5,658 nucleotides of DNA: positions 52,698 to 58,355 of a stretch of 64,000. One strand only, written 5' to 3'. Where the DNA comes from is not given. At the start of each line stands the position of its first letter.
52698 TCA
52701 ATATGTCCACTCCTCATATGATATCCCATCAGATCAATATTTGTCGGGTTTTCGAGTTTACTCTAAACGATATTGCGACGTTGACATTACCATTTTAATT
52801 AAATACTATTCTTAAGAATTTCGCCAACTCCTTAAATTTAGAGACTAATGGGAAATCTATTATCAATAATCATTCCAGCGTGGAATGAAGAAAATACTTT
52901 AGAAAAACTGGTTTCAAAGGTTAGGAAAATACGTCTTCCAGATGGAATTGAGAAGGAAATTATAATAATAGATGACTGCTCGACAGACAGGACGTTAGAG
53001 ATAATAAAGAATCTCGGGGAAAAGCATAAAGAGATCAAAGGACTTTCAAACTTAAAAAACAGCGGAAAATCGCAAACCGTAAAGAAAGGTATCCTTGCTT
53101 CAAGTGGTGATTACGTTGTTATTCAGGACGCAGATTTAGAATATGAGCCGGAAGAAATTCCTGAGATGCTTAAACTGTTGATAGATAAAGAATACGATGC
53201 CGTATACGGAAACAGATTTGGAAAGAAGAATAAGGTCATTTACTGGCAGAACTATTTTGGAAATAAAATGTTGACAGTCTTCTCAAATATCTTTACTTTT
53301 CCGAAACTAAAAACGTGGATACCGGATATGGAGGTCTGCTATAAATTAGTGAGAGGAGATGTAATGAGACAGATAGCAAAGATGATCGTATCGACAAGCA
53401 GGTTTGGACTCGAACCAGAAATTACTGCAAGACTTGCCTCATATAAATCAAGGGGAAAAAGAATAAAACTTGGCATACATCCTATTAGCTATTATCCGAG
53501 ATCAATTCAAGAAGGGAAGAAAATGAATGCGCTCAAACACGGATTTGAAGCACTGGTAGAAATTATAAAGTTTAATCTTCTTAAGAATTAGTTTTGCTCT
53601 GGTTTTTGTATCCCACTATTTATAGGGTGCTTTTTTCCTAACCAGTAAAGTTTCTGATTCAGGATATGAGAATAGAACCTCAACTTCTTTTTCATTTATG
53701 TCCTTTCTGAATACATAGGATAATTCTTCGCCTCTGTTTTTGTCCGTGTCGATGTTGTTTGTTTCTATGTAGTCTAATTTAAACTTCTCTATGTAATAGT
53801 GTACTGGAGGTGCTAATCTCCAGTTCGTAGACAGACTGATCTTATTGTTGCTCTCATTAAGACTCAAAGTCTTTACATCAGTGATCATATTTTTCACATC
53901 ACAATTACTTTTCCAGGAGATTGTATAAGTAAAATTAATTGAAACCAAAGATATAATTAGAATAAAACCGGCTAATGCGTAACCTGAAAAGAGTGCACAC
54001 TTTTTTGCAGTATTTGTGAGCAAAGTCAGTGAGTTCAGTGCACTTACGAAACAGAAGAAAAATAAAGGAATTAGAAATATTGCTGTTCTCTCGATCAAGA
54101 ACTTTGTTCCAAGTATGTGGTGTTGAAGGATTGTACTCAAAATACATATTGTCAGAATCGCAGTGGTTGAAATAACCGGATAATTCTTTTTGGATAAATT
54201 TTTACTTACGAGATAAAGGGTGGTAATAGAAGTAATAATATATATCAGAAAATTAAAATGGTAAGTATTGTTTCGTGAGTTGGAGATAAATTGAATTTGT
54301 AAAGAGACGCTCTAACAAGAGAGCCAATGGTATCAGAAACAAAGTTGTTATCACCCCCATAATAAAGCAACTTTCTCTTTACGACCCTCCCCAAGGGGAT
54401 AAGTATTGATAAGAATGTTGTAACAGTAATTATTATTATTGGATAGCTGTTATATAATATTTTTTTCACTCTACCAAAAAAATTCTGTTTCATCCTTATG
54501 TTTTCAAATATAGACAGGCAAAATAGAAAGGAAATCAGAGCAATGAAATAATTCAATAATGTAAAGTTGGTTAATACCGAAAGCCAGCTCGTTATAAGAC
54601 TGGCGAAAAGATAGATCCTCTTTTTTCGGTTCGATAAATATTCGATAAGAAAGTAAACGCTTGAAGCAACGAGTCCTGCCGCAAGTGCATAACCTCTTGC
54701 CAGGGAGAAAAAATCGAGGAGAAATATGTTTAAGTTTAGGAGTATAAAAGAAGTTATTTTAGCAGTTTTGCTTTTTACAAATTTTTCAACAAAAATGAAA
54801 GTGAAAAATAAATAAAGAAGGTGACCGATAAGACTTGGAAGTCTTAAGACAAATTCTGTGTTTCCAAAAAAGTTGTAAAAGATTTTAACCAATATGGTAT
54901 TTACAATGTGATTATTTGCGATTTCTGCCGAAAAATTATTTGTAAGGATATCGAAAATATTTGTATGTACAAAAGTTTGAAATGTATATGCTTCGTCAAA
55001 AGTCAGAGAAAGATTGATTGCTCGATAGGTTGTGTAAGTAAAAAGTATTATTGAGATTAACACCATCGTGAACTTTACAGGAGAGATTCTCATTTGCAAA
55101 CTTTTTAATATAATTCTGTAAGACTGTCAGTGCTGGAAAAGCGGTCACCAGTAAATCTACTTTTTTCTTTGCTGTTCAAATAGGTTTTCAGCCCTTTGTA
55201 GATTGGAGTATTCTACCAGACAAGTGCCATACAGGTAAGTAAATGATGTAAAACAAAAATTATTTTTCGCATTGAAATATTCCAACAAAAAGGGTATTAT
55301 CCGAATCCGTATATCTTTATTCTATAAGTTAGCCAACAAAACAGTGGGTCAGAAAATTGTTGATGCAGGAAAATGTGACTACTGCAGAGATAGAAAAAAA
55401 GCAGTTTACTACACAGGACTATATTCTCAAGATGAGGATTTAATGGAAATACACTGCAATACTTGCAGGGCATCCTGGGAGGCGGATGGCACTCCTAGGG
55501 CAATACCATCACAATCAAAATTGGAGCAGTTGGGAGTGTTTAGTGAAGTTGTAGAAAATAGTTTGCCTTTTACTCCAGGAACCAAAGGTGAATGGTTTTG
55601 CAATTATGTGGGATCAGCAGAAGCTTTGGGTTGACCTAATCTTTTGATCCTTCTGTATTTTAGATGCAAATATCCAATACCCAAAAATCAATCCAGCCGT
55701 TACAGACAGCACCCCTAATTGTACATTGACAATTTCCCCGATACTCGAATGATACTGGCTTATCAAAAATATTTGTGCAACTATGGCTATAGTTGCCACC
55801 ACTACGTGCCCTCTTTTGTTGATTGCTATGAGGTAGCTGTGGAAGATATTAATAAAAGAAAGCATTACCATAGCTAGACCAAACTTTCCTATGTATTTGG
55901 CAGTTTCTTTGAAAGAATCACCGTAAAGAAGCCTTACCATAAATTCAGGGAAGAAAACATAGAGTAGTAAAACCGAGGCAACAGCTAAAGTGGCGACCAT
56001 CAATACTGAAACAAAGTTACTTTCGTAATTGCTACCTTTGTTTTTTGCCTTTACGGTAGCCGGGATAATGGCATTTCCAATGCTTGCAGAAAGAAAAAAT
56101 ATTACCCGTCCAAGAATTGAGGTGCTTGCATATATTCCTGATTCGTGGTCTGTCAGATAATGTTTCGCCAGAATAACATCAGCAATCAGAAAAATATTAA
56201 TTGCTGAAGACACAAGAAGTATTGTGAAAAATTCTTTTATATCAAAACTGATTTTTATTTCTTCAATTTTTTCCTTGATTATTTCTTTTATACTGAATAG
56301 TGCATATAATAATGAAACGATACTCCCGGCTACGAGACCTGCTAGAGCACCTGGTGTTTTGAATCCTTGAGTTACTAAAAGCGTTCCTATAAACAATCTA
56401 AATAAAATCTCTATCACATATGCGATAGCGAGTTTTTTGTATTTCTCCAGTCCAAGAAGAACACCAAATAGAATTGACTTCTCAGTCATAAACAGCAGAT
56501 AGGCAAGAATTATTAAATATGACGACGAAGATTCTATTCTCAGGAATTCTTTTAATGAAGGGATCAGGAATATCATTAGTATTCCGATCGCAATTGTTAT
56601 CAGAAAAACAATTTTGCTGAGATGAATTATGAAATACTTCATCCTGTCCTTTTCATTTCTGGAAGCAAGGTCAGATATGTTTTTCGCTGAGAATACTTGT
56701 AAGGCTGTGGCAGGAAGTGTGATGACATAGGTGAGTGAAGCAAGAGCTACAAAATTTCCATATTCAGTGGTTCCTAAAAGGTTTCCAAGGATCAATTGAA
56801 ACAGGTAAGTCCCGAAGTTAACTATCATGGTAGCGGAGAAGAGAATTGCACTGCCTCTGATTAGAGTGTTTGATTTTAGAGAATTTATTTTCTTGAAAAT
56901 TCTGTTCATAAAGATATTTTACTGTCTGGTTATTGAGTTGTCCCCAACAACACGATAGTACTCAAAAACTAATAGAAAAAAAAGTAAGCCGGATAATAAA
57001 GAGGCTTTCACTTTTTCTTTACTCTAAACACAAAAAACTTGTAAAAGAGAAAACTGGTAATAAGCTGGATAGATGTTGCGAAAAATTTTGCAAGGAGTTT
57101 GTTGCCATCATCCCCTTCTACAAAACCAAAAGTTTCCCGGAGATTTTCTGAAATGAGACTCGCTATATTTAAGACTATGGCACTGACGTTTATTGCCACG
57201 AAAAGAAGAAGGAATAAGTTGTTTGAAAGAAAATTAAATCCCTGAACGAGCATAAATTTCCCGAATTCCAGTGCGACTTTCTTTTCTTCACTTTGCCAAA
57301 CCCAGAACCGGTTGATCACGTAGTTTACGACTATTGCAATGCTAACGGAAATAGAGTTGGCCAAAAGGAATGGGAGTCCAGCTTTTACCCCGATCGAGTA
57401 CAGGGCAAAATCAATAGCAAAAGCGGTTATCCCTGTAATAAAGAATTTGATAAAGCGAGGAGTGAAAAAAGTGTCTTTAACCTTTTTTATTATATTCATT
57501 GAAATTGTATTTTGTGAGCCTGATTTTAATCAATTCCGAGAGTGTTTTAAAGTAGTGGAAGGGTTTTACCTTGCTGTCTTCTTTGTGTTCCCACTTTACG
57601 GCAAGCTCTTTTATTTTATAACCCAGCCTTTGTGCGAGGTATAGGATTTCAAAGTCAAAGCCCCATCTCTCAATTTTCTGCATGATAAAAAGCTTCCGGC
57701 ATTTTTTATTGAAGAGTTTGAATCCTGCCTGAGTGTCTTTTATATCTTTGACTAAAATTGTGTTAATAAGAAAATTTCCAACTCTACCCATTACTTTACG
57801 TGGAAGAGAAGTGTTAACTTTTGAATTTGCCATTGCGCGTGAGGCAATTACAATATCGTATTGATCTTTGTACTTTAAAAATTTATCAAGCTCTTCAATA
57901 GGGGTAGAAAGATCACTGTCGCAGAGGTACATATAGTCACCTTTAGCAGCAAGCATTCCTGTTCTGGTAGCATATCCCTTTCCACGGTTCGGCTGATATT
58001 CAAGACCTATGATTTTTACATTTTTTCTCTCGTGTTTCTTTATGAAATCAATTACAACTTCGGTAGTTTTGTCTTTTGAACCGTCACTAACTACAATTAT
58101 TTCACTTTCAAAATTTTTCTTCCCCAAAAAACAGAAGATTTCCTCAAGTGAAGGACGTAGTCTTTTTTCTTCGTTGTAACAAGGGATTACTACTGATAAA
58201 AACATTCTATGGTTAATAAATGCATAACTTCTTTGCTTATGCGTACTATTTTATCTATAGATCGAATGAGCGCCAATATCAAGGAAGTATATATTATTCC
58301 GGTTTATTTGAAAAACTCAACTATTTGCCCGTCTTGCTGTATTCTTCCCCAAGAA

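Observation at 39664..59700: A ~20-kb polyprenyl-phosphate-sugar-dependent envelope glycosylation locus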

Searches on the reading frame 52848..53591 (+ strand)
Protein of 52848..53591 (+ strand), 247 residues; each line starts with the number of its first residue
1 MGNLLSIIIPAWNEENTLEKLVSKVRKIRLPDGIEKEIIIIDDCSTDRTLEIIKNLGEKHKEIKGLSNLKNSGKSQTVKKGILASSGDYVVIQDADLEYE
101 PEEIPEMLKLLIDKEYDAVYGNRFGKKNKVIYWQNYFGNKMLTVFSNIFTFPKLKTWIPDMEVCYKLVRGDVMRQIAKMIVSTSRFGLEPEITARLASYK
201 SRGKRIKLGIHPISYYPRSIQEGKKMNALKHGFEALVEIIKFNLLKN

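Call 5: search_protein_families(library=pfam, proteins=[window:52848-53591:+], max_evalue=0.01)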
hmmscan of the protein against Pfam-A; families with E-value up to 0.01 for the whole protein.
window:52848-53591:+ (247 aa): 3 families
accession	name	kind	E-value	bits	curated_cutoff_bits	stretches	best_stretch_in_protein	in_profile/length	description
PF00535.33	Glycos_transf_2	-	7.8e-33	114.2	23.3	1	6-158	1-149/168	Glycosyl transferase family 2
PF13641.12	Glyco_tranf_2_3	-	5.3e-09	36.9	27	1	5-128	3-128/230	Glycosyltransferase like family 2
PF10111.15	Glyco_tranf_2_2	-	2e-06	27.9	27.3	1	6-112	1-107/276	Glycosyltransferase like family 2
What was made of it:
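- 52848..53591 (+): Polyprenyl-phosphate glycosyltransferase-like GT2 (247 aa, no transmembrane segment), divergent from the 523-aa GT-C gene. PF00535, E 8e-33 (call 5).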

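Call 7: search_protein_families(library=ncbifam, proteins=[window:52848-53591:+], max_evalue=0.001)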
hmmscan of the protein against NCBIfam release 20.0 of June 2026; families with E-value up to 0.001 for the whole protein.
window:52848-53591:+ (247 aa): 23 families
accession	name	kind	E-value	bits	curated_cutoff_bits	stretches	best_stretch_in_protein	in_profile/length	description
TIGR04182.1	glyco_TIGR04182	equivalog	9.3e-24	84.3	325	1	6-244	3-219/293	S-layer glycoprotein N-glycosyltransferase AglJ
NF047588.1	GlcsyltransPgfSStrep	equivalog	5.4e-19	68.5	500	1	5-129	3-127/308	glycosyltransferase PgfS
TIGR03937.1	PgaC_IcaA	equivalog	3.8e-18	65.7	422.3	1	4-122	46-162/407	poly-beta-1,6-N-acetyl-D-glucosamine synthase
NF007482.0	PRK10073.1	equivalog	2.5e-16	59.6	423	1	3-121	6-120/334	glycosyltransferase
NF007986.1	PRK10714.1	equivalog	3.1e-15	56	529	1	5-128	8-131/316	undecaprenyl-phosphate 4-deoxy-4-formamido-L-arabinose transferase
NF047683.1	TeichurnBiosyTuaG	equivalog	3.6e-15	56.3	400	1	3-118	6-118/252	teichuronic acid biosynthesis protein TuaG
NF010496.0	PRK13915.1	equivalog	1.2e-14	54.1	262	1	4-114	32-146/307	glucosyl-3-phosphoglycerate synthase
TIGR04283.1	glyco_like_mftF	equivalog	1.1e-12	48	182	1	5-138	1-125/221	TIGR04283 family arsenosugar biosynthesis glycosyltransferase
NF041391.1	DPhHxTase_Halo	equivalog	4.9e-12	45.3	375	1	11-237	3-203/213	dolichyl-phosphate hexose transferase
NF041875.1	EPS_EpsD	equivalog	2.1e-11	43.8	370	1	5-112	1-105/325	exopolysaccharide biosynthesis glycosyltransferase EpsD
NF050050.1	ProtGlycPglI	equivalog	7e-11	42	500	1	4-131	3-127/306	GalNAc(5)-diNAcBac-PP-undecaprenol beta-1,3-glucosyltransferase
TIGR03111.1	glyc2_xrt_Gpos1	hypoth_equivalog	3.7e-10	39.2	363.95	1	5-122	51-168/439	TIGR03111 family XrtG-associated glycosyltransferase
NF038302.1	EPS_HpsE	equivalog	8.8e-10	38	300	1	5-121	3-121/307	hormogonium polysaccharide biosynthesis glycosyltransferase HpsE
NF058614.1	PPMAGASynPpgS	equivalog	1.7e-08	34.2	370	1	7-129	4-119/226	polyprenyl-phospho-N-acetylgalactosaminyl synthase PpgS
NF053739.1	GlytfEpsEBac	equivalog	4.6e-08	32.4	450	1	6-96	4-92/265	glycosyltransferase EpsE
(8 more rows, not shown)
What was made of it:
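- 52848..53591 (+): Below-cut-off NCBIfam hits to AglJ, PgfS and ArnC (call 7).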

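Call 32: search_solved_structures(query=window:52848-53591:+, max_evalue=1e-8)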
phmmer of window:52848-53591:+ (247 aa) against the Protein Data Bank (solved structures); distinct sequences matched with E-value up to 1e-8: 7.
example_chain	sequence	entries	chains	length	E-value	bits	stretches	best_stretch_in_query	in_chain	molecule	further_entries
5mlz_A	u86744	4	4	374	2.9e-19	72.7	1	5-140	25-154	Dolichol monophosphate mannose synthase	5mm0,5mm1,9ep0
5eke_A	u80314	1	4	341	6.4e-15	58.5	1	5-143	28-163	Uncharacterized glycosyltransferase sll0501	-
5ekp_C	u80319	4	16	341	6.6e-15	58.5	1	5-143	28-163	Uncharacterized glycosyltransferase sll0501 | Glycosyltransferase sll0501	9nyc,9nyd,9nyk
9nye_A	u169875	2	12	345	6.8e-15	58.4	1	5-143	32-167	Glycosyltransferase sll0501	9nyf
9hwj_A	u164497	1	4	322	7.1e-12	48.6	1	5-141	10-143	Undecaprenyl-phosphate 4-deoxy-4-formamido-L-arabinose transferase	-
9bhc_C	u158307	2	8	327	4.8e-11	45.8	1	5-123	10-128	Undecaprenyl-phosphate 4-deoxy-4-formamido-L-arabinose transferase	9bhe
8vxh_A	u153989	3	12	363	5.8e-11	45.6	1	5-123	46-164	Undecaprenyl-phosphate 4-deoxy-4-formamido-L-arabinose transferase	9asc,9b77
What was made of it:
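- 52848..53591 (+): Best PDB relatives are PfDPMS 5MLZ (E 3e-19), GtrB and ArnC (call 32).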

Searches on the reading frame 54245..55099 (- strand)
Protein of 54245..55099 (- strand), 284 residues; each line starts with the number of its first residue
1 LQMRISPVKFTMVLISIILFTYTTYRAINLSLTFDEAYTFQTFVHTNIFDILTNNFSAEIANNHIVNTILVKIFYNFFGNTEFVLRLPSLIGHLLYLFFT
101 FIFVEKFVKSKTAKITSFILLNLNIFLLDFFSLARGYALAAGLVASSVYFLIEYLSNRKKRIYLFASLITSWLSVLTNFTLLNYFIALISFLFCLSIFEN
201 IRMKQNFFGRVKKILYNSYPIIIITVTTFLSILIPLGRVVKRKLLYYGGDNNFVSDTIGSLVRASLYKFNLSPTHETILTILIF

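Call 5: search_protein_families(library=pfam, proteins=[window:54245-55099:-], max_evalue=0.01)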
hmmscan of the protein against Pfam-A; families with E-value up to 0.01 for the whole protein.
window:54245-55099:- (284 aa): 0 families

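Call 9: search_solved_structures(query=window:54245-55099:-, max_evalue=10)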
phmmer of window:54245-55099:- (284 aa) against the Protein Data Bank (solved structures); distinct sequences matched with E-value up to 10: 0.

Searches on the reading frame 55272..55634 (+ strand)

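Call 5: search_protein_families(library=pfam, proteins=[window:55272-55634:+], max_evalue=0.01)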
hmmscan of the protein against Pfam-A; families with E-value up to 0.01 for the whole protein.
window:55272-55634:+ (120 aa): 1 family
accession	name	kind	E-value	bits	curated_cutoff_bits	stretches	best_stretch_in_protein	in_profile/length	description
PF03691.19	UPF0167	-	0.0068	16.7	25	1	30-72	18-58/174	Uncharacterised protein family (UPF0167)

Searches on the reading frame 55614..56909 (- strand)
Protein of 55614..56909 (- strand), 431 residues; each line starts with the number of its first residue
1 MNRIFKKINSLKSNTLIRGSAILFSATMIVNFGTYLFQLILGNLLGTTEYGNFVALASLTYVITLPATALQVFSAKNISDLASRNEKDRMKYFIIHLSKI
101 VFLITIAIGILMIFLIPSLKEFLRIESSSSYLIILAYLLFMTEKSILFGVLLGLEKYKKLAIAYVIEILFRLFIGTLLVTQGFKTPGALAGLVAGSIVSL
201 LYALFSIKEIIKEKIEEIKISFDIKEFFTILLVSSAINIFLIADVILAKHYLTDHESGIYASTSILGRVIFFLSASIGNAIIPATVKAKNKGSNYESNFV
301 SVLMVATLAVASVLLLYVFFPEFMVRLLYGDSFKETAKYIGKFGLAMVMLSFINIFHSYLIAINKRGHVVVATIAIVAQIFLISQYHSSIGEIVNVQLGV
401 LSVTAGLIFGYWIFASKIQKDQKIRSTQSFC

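Call 5: search_protein_families(library=pfam, proteins=[window:55614-56909:-], max_evalue=0.01)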
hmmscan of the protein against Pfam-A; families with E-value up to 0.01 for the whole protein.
window:55614-56909:- (431 aa): 2 families
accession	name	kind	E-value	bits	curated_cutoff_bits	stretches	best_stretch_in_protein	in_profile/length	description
PF01943.22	Polysacc_synt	-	2e-09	37.7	28.2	1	17-287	2-272/274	Polysaccharide biosynthesis protein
PF06532.16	NrsF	-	0.0066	16.7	26.8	0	186-205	151-170/204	Negative regulator of sigma F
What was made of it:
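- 55614..56909 (-): MOP/Wzx-like polytopic protein (431 aa). Candidate flippase for a lipid-linked sugar. PF01943 Polysacc_synt, 37.7 bits against a cut-off of 28.2 (call 5).
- Checked: 55614-56909(-): Polysacc_synt, the MOP/Wzx superfamily (call 5).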

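Call 66: search_protein_families(library=ncbifam, proteins=[window:55614-56909:-], max_evalue=0.01)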
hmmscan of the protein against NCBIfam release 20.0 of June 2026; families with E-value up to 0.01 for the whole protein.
window:55614-56909:- (431 aa): 0 families
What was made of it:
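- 55614..56909 (-): No NCBIfam hit (call 66).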

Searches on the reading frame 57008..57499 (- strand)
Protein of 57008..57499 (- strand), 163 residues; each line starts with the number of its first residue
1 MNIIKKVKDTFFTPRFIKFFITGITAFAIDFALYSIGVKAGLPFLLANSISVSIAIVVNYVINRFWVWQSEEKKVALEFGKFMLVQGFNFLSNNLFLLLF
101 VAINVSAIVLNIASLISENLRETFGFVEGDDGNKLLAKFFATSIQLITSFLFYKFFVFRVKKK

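Call 5: search_protein_families(library=pfam, proteins=[window:57008-57499:-], max_evalue=0.01)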
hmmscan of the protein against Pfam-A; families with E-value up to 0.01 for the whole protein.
window:57008-57499:- (163 aa): 1 family
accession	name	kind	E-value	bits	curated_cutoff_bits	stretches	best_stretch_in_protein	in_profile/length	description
PF04138.20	GtrA_DPMS_TM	-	1.7e-17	64.1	26.1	1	18-158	1-117/117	GtrA/DPMS, transmembrane domain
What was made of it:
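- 57008..57499 (-): GtrA-family small membrane protein (163 aa). Overlaps the upstream GT2 gene by 23 nt. PF04138 GtrA_DPMS_TM, E 1.7e-17 (call 5).
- Checked: 57008-57499(-): GtrA (call 5).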

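Call 66: search_protein_families(library=ncbifam, proteins=[window:57008-57499:-], max_evalue=0.01)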
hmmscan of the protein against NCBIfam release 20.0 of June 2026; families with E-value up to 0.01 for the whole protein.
window:57008-57499:- (163 aa): 0 families

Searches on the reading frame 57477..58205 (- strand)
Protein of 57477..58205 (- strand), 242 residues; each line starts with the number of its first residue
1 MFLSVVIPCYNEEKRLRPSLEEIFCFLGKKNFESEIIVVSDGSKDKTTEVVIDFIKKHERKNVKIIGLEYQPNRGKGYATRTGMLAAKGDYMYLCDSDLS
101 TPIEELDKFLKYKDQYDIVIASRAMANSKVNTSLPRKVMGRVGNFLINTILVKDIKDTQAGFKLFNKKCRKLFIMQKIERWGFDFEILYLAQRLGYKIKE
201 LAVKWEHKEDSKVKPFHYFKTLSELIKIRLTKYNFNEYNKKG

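Call 5: search_protein_families(library=pfam, proteins=[window:57477-58205:-], max_evalue=0.01)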
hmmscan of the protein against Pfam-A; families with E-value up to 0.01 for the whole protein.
window:57477-58205:- (242 aa): 4 families
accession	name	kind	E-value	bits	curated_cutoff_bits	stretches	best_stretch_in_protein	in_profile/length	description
PF00535.33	Glycos_transf_2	-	5.7e-25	88.6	23.3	1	4-168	1-162/168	Glycosyl transferase family 2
PF10111.15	Glyco_tranf_2_2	-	1.3e-07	31.8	27.3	1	4-112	1-105/276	Glycosyltransferase like family 2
PF13641.12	Glyco_tranf_2_3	-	2.7e-07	31.3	27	1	3-127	3-127/230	Glycosyltransferase like family 2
PF00181.30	Ribosomal_L2_N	-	0.0029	18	23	1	33-75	5-47/77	Ribosomal Proteins L2, RNA binding N-terminal domain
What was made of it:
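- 57477..58205 (-): Second polyprenyl-phosphate glycosyltransferase-like GT2 (242 aa, no transmembrane segment). PF00535, E 6e-25 (call 5).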

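Call 7: search_protein_families(library=ncbifam, proteins=[window:57477-58205:-], max_evalue=0.001)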
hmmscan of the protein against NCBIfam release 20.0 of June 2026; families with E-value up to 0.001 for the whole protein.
window:57477-58205:- (242 aa): 22 families
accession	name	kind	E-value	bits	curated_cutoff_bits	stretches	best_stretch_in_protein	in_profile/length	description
NF047588.1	GlcsyltransPgfSStrep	equivalog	1.7e-19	70.2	500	1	1-214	1-204/308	glycosyltransferase PgfS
NF007986.1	PRK10714.1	equivalog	2.6e-16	59.5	529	1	3-210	8-205/316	undecaprenyl-phosphate 4-deoxy-4-formamido-L-arabinose transferase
TIGR03937.1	PgaC_IcaA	equivalog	6.5e-15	55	422.3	1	3-98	47-135/407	poly-beta-1,6-N-acetyl-D-glucosamine synthase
NF041875.1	EPS_EpsD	equivalog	9.4e-15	54.8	370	1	3-114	1-105/325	exopolysaccharide biosynthesis glycosyltransferase EpsD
NF038302.1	EPS_HpsE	equivalog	2.7e-13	49.6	300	1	3-136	3-134/307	hormogonium polysaccharide biosynthesis glycosyltransferase HpsE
NF007482.0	PRK10073.1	equivalog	8.9e-13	47.9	423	1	3-104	8-101/334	glycosyltransferase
NF041391.1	DPhHxTase_Halo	equivalog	7.3e-12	44.7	375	1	9-217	3-196/213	dolichyl-phosphate hexose transferase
TIGR04283.1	glyco_like_mftF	equivalog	3.2e-09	36.7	182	1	3-104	1-88/221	TIGR04283 family arsenosugar biosynthesis glycosyltransferase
TIGR04182.1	glyco_TIGR04182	equivalog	5.9e-09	35.7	325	1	4-217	3-205/293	S-layer glycoprotein N-glycosyltransferase AglJ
NF010496.0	PRK13915.1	equivalog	7.1e-09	35.2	262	1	3-102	33-130/307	glucosyl-3-phosphoglycerate synthase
NF047683.1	TeichurnBiosyTuaG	equivalog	1.4e-08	34.7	400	1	3-117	8-115/252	teichuronic acid biosynthesis protein TuaG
NF053739.1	GlytfEpsEBac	equivalog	5.9e-07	28.7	450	1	3-201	3-198/265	glycosyltransferase EpsE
TIGR03965.1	mycofact_glyco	equivalog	8.3e-07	28.2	280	1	4-110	77-176/467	mycofactocin biosynthesis glycosyltransferase MftF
NF058614.1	PPMAGASynPpgS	equivalog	1e-06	28.4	370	1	5-213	4-204/226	polyprenyl-phospho-N-acetylgalactosaminyl synthase PpgS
NF050050.1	ProtGlycPglI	equivalog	1.4e-06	27.9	500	1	2-122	3-118/306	GalNAc(5)-diNAcBac-PP-undecaprenol beta-1,3-glucosyltransferase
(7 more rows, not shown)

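Call 31: search_solved_structures(query=window:57477-58205:-, max_evalue=1e-8)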
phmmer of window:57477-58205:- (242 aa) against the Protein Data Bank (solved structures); distinct sequences matched with E-value up to 1e-8: 9.
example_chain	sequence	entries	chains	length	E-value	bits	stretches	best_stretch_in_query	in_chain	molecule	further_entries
5eke_A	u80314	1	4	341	1.7e-13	54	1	3-128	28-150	Uncharacterized glycosyltransferase sll0501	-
5ekp_C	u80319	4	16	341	1.7e-13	54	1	3-128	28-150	Uncharacterized glycosyltransferase sll0501 | Glycosyltransferase sll0501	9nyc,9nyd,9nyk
9nye_A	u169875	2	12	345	1.7e-13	54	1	3-128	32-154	Glycosyltransferase sll0501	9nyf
5mlz_A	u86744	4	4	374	2.7e-12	50.1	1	2-169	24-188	Dolichol monophosphate mannose synthase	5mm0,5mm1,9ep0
2z87_A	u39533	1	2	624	6.5e-10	42.3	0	3-101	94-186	Chondroitin synthase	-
2z86_A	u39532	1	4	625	6.5e-10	42.3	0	3-101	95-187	Chondroitin synthase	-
9hwj_A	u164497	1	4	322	1.8e-09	40.8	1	3-124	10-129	Undecaprenyl-phosphate 4-deoxy-4-formamido-L-arabinose transferase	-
9bhc_C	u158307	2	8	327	2.2e-09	40.6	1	3-157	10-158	Undecaprenyl-phosphate 4-deoxy-4-formamido-L-arabinose transferase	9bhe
8vxh_A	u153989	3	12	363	2.8e-09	40.2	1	3-157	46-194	Undecaprenyl-phosphate 4-deoxy-4-formamido-L-arabinose transferase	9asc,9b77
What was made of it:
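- On Three-component Gtr-type glycosylation system: The top PDB relatives of both small GT2 enzymes are GtrB, PfDPMS and ArnC (calls 31, 32).
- Checked: Their best solved relatives are the polyprenyl-phosphate glycosyltransferases GtrB (5EKP), PfDPMS (5MLZ) and ArnC (calls 31, 32).
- Both small GT2 enzymes are closest to GtrB, DPMS and ArnC (calls 31, 32).
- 57477..58205 (-): Best PDB relatives are GtrB 5EKP (E 2e-13), PfDPMS and ArnC (call 31).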
